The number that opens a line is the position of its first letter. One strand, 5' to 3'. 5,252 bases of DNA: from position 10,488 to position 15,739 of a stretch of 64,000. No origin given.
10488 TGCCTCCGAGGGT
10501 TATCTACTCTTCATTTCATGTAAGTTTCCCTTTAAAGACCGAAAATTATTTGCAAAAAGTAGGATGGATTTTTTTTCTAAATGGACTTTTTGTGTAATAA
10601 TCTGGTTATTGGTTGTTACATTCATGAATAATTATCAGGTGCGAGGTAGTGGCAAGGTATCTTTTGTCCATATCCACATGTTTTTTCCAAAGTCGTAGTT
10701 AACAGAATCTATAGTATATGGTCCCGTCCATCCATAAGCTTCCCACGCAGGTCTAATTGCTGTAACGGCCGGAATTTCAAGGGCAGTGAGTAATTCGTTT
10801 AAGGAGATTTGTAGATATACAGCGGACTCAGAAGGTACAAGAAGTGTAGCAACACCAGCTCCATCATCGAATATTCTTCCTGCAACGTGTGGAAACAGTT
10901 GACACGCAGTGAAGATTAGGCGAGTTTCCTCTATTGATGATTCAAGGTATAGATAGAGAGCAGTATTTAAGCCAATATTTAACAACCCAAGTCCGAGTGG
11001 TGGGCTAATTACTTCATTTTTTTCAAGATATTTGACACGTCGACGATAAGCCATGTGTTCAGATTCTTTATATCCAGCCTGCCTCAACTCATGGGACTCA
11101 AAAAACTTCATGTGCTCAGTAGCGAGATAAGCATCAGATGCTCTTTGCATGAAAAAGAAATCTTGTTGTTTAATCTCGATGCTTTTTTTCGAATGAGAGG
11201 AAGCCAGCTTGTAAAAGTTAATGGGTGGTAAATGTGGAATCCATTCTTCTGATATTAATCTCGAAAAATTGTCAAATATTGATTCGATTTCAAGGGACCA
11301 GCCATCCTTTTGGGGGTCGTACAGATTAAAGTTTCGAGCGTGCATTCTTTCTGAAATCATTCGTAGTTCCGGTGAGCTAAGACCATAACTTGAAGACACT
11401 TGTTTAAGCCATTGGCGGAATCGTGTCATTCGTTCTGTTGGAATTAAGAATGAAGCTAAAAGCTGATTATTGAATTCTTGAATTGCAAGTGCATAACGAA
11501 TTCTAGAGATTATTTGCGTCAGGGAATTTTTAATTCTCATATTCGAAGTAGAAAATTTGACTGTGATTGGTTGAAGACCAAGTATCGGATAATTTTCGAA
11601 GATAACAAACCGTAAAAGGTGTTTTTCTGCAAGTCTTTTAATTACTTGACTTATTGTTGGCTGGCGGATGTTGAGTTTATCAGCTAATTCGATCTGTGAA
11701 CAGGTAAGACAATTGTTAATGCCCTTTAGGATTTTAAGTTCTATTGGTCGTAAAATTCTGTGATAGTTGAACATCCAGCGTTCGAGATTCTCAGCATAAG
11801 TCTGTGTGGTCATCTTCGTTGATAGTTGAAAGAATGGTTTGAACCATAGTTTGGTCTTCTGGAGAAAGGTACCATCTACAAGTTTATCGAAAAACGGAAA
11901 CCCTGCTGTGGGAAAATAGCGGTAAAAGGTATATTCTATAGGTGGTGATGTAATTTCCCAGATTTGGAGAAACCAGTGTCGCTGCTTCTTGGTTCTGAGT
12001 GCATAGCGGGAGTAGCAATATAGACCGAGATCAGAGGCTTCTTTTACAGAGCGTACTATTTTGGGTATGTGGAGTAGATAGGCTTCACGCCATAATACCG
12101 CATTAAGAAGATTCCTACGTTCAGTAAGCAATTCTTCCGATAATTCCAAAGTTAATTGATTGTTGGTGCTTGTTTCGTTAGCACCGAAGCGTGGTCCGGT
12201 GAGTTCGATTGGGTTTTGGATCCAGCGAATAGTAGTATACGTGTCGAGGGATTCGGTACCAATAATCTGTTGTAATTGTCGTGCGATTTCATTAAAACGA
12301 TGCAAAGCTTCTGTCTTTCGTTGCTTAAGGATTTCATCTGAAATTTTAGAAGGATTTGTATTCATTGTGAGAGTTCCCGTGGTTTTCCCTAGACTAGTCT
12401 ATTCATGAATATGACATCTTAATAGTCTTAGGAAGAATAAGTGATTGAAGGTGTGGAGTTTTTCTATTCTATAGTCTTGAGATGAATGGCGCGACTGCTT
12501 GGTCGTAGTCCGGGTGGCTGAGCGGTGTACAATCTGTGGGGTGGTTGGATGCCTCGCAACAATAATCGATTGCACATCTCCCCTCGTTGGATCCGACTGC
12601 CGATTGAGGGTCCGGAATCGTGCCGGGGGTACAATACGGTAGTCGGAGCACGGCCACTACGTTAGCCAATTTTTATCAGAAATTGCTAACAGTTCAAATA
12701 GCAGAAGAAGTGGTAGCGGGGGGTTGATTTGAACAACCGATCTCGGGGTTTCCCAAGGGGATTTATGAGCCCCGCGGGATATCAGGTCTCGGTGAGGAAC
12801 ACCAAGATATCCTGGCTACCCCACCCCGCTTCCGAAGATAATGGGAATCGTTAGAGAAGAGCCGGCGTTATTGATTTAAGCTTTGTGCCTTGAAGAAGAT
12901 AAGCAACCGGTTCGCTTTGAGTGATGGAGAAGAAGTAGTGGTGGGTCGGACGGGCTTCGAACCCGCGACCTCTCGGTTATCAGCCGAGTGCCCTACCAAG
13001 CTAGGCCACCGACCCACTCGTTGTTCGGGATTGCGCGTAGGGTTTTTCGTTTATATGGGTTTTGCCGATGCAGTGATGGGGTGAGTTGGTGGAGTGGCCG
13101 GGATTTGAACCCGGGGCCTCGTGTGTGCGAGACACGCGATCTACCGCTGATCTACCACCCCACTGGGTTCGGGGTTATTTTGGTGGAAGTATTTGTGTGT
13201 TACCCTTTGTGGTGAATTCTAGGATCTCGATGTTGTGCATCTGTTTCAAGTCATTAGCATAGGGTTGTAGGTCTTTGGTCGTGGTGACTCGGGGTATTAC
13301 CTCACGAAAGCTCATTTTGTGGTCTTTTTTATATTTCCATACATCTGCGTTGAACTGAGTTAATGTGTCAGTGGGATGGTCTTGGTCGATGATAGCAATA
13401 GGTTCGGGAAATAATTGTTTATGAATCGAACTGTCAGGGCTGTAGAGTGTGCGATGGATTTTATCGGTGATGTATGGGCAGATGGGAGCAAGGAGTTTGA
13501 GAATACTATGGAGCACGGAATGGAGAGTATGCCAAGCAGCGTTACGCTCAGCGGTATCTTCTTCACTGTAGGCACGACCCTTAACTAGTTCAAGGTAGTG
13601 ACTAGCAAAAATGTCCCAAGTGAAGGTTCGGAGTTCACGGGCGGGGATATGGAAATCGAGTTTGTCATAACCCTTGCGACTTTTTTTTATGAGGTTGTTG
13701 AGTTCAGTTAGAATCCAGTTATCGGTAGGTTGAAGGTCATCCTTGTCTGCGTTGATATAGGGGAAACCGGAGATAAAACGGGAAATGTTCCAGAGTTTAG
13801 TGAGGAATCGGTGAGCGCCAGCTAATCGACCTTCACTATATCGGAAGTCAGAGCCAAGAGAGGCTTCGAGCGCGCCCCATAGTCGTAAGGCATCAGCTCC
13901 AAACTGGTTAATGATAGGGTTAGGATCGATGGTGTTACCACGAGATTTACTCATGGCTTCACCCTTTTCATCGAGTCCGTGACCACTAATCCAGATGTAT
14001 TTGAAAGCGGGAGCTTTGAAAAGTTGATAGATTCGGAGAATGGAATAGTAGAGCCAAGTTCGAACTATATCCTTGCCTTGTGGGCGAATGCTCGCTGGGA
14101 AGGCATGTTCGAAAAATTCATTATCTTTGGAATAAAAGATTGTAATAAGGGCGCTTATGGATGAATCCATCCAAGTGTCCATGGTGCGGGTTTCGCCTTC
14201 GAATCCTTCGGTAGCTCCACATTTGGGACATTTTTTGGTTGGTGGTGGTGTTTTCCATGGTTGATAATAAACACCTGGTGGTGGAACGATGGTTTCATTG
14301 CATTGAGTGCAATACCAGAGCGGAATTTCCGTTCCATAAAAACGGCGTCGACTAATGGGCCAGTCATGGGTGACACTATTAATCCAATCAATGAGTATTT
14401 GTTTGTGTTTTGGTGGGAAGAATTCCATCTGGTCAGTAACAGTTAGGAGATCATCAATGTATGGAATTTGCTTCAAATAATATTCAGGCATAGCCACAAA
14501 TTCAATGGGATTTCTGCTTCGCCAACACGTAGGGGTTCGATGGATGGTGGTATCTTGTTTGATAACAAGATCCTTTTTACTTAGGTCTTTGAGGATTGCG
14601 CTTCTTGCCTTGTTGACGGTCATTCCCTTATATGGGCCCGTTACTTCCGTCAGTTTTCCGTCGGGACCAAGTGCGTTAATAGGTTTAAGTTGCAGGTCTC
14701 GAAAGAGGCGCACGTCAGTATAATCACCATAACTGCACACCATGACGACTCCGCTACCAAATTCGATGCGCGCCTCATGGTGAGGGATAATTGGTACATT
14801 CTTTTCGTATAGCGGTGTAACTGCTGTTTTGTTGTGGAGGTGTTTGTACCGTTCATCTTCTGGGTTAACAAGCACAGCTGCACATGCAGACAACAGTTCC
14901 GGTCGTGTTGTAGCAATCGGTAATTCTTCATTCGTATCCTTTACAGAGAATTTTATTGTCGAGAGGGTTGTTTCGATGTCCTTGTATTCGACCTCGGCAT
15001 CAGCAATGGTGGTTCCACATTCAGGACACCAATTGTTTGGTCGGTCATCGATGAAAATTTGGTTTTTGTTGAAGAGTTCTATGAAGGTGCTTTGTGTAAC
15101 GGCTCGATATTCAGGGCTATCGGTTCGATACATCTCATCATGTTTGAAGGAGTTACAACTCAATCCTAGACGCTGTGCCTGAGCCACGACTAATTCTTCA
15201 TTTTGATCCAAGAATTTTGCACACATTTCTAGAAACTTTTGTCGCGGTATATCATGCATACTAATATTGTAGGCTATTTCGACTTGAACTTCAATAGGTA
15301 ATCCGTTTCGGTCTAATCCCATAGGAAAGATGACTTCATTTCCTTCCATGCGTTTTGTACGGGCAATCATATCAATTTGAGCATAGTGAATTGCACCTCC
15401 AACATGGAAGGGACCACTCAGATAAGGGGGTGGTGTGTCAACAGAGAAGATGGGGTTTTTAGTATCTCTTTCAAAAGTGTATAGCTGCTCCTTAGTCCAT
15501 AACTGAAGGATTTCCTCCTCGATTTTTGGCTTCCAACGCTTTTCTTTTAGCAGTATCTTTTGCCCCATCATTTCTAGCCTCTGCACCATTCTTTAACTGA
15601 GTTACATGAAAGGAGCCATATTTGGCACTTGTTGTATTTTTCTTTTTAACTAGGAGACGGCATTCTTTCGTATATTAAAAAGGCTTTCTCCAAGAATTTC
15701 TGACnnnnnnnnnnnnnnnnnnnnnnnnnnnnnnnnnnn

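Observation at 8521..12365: Tandem pair of ~580-aa paralogues of an unrecognised multi-domain wHTH family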

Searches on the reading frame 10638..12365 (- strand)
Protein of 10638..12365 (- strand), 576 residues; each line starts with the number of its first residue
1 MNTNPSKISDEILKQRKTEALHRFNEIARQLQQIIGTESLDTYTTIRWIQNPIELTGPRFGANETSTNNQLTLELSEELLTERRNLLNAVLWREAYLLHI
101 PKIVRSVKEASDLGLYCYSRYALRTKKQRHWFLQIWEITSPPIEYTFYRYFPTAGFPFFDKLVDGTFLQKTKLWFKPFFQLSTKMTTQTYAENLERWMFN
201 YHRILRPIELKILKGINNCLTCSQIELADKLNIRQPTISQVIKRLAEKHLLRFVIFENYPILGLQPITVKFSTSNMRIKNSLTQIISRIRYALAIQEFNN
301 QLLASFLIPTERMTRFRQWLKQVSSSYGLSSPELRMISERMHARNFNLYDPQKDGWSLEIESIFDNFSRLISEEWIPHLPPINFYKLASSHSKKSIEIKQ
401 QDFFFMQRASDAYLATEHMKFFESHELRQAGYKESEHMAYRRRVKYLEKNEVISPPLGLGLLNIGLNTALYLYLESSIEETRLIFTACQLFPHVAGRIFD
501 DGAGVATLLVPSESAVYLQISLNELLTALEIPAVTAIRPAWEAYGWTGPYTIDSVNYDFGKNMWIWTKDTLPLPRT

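Call 6: search_protein_families(library=pfam, proteins=[window:10638-12365:-], max_evalue=1)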
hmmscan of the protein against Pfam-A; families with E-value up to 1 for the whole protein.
window:10638-12365:- (576 aa): 8 families
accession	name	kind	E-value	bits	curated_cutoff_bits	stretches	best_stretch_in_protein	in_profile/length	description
PF01047.28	MarR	-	5.7e-06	26.6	24.6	1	209-252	5-48/59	MarR family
PF12802.13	MarR_2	-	0.0013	19.3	27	1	222-252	21-51/61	MarR family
PF13412.12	HTH_24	-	0.0018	18.2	21.9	1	206-251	2-47/48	Winged helix-turn-helix DNA-binding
PF13545.12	HTH_Crp_2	-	0.0029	18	27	1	220-252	21-53/70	Crp-like helix-turn-helix domain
PF01325.25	Fe_dep_repress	-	0.011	16.4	26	1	224-251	25-52/60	Iron dependent repressor, N-terminal DNA binding domain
PF01381.28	HTH_3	-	0.069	13.6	23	1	223-243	11-31/55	Helix-turn-helix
PF13463.12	HTH_27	-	0.08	13.7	22.2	1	226-251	23-48/68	Winged helix DNA-binding domain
PF00126.33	HTH_1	-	0.21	12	26.6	1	228-247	20-39/60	Bacterial regulatory helix-turn-helix protein, lysR family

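Call 7: search_protein_families(library=ncbifam, proteins=[window:10638-12365:-], max_evalue=1)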
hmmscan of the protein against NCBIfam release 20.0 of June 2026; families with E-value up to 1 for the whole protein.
window:10638-12365:- (576 aa): 3 families
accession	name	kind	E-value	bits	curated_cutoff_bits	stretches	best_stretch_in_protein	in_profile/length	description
NF033788.1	HTH_metalloreg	subfamily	0.012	15.4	55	1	210-252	14-56/77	metalloregulator ArsR/SmtB family transcription factor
NF008273.0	PRK11050.1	equivalog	0.016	14.9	153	1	216-251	49-84/156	manganese-binding transcriptional regulator MntR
TIGR02937.1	sigma70-ECF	superfamily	0.094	12.3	42.9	1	219-248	131-160/165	sigma-70 family RNA polymerase sigma factor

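Call 11: find_homologous_proteins(query=window:10638-12365:-)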
Query window:10638-12365:- (576 aa): 42 proteins with E <= 0.001 among 8000 candidates.
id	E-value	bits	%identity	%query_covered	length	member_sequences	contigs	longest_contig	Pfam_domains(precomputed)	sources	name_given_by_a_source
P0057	0.0e+0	1313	100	100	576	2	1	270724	PF01047.29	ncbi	-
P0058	0.0e+0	1148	88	100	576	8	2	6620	PF01047.29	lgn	-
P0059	3.8e-296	1001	75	100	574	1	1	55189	PF01047.29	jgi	jgi:DNA-binding Lrp family transcriptional regulator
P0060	3.6e-275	932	70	100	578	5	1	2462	PF01047.29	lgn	-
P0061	2.2e-270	916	70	98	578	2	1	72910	PF01047.29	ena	-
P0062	1.2e-262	891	68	99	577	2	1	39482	-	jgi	jgi:DNA-binding Lrp family transcriptional regulator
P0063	1.8e-254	864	66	98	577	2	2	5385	PF01047.29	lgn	-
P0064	9.3e-254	861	65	98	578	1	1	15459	PF01047.29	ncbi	-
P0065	2.0e-251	854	64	99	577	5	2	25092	-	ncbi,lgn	ncbi:MAG: hypothetical protein ACFFDU_03770 [Candidatus Thorarchaeota archaeon]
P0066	8.1e-250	848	63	98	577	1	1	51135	-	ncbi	ncbi:MAG: hypothetical protein ACFFD8_00265 [Candidatus Thorarchaeota archaeon]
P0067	1.7e-240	817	61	100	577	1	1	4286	PF01047.29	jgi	jgi:DNA-binding Lrp family transcriptional regulator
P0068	2.5e-240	817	62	99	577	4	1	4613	-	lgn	-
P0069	3.2e-239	813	61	99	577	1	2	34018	PF01047.29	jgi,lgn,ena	-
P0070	1.1e-238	811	61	99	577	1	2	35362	PF01047.29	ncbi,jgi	ncbi:MAG: hypothetical protein ACXADB_01380 [Candidatus Hermodarchaeia archaeon]|jgi:DNA-binding Lrp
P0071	1.7e-238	811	60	99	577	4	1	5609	PF01047.29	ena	-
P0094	3.4e-167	575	46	97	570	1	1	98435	PF01047.29,PF13412.13,PF12802.14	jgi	jgi:hypothetical protein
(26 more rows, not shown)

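Call 22: find_encoding_contigs(protein=P0094, flank=10000, max_places=1)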
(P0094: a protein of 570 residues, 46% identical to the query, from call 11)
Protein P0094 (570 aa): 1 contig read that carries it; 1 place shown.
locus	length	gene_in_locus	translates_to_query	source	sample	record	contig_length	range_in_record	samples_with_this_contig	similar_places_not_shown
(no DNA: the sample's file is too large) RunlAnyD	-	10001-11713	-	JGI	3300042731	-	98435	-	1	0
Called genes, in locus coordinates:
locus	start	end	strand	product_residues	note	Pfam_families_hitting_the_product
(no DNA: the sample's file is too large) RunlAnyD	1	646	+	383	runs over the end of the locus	PF01571:GCV_T, PF08669:GCV_T_C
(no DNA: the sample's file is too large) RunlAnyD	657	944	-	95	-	-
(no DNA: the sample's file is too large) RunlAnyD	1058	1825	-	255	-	PF00696:AA_kinase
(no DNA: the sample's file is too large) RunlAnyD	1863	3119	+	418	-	PF03463:eRF1_1, PF18854:baeRF_family10, PF03464:eRF1_2, PF18859:acVLRF1, PF03465:eRF1_3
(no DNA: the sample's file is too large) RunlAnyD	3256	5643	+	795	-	PF00133:tRNA-synt_1, PF09334:tRNA-synt_1g, PF08264:Anticodon_1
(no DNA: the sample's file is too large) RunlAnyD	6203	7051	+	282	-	PF00493:MCM (faint), PF05496:RuvB_N (faint), PF00158:Sigma54_activat (faint), PF00004:AAA, PF07724:AAA_2 (weak), PF07726:AAA_3, PF07728:AAA_5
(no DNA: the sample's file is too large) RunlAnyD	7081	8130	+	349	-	PF00092:VWA, PF13519:VWA_2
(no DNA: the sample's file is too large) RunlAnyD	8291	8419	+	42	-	-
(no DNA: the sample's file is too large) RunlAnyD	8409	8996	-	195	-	-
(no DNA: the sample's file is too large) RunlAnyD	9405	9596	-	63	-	-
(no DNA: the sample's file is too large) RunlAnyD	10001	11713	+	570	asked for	PF01047:MarR (weak), PF12802:MarR_2 (weak), PF13412:HTH_24 (weak)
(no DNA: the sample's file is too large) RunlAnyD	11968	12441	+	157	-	-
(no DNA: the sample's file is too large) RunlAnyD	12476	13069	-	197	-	-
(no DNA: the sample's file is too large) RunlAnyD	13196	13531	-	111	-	-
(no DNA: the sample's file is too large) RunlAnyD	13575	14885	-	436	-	PF01637:ATPase_2 (weak), PF00004:AAA (weak)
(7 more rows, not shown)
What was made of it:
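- A solitary B-like copy (P0094) also lies 2 kb from a MoxR-VWA pair (call 22).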

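Call 69: search_protein_families(library=padloc, proteins=[window:10638-12365:-], max_evalue=0.01)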
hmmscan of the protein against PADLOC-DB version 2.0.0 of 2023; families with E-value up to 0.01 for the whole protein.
window:10638-12365:- (576 aa): 1 family
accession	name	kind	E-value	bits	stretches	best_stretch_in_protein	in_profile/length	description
PDLC01438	Csa3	-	0.0011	17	1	206-333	147-259/305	"CAS-I,CAS-II,CAS-III,CAS-IV,CAS-V,CAS-VI; associated_signaling"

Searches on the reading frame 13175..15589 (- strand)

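Call 8: search_protein_families(library=pfam, proteins=[window:13175-15589:-], max_evalue=0.001)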
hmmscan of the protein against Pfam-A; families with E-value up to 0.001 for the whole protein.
window:13175-15589:- (804 aa): 4 families
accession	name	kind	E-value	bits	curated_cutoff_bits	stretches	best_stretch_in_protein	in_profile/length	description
PF00133.28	tRNA-synt_1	-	2.5e-73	247.6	22.7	1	27-583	2-412/414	tRNA synthetases class I (I, L, M and V)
PF08264.19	Anticodon_1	-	1.5e-29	103.2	25.1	1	623-762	1-141/148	Anticodon-binding domain of tRNA ligase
PF09334.17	tRNA-synt_1g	-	2.2e-22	79.8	20.1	2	50-201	3-136/391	tRNA synthetases class I (M)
PF09723.15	Zn_ribbon_8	-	0.00048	20.5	34.4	0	427-459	8-34/41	Zinc ribbon domain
